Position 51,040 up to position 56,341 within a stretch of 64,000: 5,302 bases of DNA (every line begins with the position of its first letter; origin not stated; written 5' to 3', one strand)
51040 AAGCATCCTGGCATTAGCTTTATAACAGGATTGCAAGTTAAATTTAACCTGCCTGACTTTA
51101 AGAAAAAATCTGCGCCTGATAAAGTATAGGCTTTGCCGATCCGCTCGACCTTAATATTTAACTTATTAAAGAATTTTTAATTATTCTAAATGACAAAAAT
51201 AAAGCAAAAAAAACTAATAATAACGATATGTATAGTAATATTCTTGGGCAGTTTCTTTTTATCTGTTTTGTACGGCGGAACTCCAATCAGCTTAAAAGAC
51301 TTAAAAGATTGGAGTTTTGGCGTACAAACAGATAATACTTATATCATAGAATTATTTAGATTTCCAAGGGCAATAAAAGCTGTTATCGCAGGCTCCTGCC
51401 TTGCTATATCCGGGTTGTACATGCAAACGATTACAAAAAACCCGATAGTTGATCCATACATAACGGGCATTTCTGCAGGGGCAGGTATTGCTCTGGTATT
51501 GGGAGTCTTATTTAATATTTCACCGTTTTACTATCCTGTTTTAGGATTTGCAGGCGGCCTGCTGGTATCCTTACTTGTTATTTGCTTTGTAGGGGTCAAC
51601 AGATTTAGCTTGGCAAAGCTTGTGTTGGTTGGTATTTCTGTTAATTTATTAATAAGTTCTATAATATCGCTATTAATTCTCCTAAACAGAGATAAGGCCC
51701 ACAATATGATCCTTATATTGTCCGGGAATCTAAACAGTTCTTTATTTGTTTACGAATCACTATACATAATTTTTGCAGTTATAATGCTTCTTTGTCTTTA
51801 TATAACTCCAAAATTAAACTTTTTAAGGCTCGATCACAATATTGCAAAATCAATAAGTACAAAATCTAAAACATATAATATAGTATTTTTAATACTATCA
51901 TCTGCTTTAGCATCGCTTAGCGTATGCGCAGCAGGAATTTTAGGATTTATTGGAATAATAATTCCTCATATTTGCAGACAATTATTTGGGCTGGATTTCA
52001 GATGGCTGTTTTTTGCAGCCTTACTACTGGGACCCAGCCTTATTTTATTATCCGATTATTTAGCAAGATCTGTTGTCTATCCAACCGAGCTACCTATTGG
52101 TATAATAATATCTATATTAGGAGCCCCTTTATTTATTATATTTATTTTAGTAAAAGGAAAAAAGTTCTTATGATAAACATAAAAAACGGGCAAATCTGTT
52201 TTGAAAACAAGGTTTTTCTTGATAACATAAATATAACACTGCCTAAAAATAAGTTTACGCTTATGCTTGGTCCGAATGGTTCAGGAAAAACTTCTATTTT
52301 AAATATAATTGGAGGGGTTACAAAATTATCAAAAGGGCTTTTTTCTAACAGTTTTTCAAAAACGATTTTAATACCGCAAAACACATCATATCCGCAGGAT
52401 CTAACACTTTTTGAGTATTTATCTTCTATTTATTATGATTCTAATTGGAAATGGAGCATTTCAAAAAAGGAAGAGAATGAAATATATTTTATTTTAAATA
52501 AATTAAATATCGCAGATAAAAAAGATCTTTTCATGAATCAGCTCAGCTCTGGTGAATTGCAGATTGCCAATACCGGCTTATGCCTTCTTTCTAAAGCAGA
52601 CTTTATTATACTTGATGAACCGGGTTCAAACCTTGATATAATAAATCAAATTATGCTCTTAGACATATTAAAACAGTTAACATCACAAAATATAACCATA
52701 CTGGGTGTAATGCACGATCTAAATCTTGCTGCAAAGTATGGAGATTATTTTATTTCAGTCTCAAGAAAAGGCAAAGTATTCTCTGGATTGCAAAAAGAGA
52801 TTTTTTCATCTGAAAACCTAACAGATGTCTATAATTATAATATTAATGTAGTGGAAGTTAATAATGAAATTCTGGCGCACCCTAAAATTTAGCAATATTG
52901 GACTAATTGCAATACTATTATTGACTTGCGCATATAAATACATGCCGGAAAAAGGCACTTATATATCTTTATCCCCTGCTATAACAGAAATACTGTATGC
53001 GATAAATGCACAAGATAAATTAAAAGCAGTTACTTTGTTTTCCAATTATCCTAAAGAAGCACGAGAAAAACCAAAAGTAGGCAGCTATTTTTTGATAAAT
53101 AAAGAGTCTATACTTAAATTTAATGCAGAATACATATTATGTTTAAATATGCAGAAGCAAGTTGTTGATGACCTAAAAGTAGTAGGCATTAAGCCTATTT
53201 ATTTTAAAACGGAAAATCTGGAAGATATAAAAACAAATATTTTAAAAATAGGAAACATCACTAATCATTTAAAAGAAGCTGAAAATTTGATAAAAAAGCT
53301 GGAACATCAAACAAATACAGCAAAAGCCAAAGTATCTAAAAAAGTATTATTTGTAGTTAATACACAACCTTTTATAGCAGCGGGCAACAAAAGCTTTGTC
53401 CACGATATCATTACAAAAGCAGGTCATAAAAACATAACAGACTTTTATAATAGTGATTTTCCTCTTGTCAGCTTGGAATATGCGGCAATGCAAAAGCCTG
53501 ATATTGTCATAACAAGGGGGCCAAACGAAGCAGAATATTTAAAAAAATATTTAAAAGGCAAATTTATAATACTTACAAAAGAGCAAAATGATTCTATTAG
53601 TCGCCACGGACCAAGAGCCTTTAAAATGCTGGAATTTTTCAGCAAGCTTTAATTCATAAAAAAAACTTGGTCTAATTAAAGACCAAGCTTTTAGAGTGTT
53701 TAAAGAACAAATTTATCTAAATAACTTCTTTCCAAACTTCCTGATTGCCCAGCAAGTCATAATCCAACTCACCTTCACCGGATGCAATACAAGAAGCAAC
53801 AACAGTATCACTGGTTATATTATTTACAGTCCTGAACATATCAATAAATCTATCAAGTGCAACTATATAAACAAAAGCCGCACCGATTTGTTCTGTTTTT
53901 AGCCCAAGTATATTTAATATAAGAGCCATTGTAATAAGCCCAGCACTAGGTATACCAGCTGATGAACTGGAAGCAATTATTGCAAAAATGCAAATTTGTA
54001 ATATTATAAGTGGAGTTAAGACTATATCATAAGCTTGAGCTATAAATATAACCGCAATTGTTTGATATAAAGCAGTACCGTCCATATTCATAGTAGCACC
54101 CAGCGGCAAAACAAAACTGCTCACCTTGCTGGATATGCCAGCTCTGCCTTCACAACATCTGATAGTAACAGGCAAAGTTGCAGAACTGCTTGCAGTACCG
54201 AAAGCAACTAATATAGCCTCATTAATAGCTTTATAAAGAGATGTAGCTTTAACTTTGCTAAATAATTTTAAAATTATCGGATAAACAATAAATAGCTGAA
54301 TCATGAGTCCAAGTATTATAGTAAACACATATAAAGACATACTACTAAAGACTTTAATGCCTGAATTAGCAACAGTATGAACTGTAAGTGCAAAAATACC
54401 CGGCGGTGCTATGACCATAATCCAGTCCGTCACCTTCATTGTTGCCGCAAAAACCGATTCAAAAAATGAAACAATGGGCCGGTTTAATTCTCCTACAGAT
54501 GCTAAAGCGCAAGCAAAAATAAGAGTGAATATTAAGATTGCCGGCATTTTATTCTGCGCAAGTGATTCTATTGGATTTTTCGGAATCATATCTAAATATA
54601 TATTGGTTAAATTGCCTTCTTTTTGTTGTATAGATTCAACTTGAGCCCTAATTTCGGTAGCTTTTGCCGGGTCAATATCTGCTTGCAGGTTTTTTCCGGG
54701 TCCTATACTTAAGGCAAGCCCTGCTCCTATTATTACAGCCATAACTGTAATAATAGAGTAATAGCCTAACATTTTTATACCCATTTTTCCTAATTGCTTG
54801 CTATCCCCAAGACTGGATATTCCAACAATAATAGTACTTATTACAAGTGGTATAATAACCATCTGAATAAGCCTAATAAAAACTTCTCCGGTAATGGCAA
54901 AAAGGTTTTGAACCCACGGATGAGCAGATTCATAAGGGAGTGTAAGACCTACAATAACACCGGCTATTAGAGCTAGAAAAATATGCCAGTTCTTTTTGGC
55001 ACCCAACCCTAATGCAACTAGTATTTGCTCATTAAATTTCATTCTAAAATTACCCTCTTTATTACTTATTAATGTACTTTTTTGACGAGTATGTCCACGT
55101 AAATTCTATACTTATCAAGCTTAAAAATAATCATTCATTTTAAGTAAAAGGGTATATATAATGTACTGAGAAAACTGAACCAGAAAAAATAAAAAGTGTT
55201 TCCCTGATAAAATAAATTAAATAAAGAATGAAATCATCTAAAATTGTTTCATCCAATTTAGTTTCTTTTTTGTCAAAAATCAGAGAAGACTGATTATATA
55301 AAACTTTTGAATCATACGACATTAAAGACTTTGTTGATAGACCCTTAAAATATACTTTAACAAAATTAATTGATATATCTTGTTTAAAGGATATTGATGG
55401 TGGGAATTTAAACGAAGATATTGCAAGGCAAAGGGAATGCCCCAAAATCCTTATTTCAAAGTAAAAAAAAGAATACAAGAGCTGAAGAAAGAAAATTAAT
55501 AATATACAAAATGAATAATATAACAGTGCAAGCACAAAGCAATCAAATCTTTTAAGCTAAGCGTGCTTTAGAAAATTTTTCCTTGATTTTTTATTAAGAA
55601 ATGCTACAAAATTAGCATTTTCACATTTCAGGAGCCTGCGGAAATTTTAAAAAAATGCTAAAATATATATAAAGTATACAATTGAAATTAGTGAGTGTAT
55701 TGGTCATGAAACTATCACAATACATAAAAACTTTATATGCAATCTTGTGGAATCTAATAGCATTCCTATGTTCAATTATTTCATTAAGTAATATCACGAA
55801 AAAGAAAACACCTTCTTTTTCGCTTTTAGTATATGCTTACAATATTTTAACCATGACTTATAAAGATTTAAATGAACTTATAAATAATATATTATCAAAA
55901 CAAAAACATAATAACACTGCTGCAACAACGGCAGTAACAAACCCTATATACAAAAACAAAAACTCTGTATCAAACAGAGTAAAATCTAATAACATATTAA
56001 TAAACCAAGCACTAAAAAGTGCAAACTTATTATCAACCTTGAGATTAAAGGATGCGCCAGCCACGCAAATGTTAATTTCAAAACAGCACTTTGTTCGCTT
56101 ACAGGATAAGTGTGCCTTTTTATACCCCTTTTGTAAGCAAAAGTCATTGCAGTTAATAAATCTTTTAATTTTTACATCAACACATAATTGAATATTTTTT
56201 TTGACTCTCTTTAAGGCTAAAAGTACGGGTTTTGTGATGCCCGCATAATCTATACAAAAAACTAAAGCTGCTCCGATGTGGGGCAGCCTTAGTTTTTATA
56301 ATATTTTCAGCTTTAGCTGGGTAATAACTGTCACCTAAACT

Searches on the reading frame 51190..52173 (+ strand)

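Call 77: search_protein_families(library=pfam, proteins=[window:51190-52173:+], max_evalue=0.00001)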
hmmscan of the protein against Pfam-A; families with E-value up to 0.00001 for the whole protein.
window:51190-52173:+ (327 aa): 1 family
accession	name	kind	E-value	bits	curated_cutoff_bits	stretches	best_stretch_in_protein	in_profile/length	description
PF01032.23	FecCD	-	1.2e-71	241.8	26.5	1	18-319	2-309/311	FecCD transport family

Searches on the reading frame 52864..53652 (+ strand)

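Call 77: search_protein_families(library=pfam, proteins=[window:52864-53652:+], max_evalue=0.00001)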
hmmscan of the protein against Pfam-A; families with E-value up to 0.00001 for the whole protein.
window:52864-53652:+ (262 aa): 1 family
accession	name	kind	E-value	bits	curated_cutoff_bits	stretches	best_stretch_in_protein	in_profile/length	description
PF01497.23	Peripla_BP_2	-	2.7e-22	79.8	27.5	1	34-220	2-200/235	Periplasmic binding protein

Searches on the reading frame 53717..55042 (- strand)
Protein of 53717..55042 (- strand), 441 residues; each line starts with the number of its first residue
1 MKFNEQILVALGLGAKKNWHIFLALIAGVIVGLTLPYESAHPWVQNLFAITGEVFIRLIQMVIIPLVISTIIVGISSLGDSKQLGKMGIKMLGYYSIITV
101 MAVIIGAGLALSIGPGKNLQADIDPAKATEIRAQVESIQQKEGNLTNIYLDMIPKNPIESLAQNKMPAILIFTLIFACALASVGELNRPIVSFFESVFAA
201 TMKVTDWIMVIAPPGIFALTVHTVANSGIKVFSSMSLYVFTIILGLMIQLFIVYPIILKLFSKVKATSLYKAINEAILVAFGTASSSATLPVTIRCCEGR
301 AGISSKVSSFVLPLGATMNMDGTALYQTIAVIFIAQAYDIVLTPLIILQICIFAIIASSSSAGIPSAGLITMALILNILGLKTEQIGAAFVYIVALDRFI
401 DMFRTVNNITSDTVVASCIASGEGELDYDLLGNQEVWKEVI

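Call 77: search_protein_families(library=pfam, proteins=[window:53717-55042:-], max_evalue=0.00001)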
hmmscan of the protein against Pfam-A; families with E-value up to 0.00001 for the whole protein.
window:53717-55042:- (441 aa): 1 family
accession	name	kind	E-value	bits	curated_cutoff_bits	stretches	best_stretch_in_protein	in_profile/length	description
PF00375.23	SDF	-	7e-112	374.7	27.9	1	19-420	3-385/387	Sodium:dicarboxylate symporter family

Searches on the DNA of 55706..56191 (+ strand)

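Call 43: search_rna_families(sources=[L017, L018, L016, L013, L007], threshold=gathering)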
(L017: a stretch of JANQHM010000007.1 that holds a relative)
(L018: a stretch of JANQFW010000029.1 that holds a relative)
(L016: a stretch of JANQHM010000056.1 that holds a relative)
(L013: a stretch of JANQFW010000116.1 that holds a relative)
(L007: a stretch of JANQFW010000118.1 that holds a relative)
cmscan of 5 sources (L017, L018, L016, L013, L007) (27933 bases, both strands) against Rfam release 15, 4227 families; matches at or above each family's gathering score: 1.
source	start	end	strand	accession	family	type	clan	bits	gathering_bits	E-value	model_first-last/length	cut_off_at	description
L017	2925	3018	+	RF02001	group-II-D1D4-3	Intron;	CL00102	47.9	32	6.5e-07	1-170/170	no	Group II catalytic intron D1-D4-3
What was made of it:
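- On Any described RNA family (Rfam 15): Long-form loci give no hit either (call 43).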
